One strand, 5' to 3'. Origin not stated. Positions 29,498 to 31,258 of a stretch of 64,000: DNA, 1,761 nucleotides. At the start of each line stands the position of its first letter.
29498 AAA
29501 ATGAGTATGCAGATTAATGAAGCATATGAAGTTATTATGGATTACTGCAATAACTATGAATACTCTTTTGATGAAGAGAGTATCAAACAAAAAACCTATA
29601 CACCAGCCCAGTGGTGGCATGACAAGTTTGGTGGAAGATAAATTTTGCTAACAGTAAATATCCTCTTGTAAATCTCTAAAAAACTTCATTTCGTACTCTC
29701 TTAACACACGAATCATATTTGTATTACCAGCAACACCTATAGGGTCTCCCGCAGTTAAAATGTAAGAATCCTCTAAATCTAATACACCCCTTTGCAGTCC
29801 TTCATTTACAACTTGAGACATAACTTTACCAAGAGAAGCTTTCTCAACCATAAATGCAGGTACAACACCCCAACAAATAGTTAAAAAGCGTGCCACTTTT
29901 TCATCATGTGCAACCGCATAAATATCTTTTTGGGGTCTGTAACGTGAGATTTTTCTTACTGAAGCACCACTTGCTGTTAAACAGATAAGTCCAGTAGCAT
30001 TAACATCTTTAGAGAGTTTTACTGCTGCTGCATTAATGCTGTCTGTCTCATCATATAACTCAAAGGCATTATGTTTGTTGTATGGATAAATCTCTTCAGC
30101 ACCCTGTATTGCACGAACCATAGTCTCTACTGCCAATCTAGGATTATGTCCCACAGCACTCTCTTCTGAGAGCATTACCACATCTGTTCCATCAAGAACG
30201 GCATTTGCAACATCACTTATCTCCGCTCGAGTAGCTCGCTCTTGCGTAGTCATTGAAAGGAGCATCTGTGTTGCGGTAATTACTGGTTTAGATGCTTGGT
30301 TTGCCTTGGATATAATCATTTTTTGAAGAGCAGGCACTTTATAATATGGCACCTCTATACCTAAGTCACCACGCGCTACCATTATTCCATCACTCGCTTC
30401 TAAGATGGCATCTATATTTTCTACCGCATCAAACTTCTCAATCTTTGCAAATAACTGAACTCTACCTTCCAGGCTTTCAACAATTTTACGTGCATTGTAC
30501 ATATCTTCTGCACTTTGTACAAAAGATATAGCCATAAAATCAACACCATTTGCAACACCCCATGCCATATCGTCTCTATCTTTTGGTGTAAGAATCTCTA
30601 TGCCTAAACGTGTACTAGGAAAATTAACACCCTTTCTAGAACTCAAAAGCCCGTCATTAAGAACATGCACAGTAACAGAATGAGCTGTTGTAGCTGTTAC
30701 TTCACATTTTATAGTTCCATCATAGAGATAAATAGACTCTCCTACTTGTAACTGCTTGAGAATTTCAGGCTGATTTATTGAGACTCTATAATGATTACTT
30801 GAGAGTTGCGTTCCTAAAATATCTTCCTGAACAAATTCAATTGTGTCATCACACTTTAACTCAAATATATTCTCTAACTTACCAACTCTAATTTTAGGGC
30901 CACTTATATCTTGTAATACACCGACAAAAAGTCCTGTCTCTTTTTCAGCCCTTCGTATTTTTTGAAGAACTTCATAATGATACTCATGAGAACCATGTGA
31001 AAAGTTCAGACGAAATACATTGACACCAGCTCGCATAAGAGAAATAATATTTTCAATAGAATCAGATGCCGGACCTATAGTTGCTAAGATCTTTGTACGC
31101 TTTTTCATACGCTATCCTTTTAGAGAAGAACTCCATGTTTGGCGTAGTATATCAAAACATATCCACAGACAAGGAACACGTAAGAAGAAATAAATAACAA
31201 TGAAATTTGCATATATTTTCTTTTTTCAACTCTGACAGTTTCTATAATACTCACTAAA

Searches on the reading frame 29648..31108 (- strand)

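Call 45: search_protein_families(library=ncbifam, proteins=[window:29648-31108:-], max_evalue=1e-20)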
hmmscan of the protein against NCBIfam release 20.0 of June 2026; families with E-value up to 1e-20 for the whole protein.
window:29648-31108:- (486 aa): 7 families
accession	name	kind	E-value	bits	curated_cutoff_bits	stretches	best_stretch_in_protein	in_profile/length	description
NF004491.0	PRK05826.1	subfamily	1e-153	512.2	432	1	1-470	3-474/477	pyruvate kinase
NF004978.0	PRK06354.1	subfamily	7.1e-149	497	462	1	2-468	7-475/590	pyruvate kinase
TIGR01064.1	pyruv_kin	equivalog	3.5e-143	477.6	306.4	1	3-469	1-474/476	pyruvate kinase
NF004886.0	PRK06247.1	subfamily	1.8e-139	465.5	623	1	1-469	3-468/476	pyruvate kinase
NF006664.0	PRK09206.1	equivalog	2.2e-111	372.7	686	1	3-468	2-467/470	pyruvate kinase PykF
NF005234.0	PRK06739.1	equivalog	2.3e-75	253.8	564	1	8-340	6-331/352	pyruvate kinase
NF011314.0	PRK14725.1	equivalog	5.9e-56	190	642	1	82-313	333-573/614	pyruvate kinase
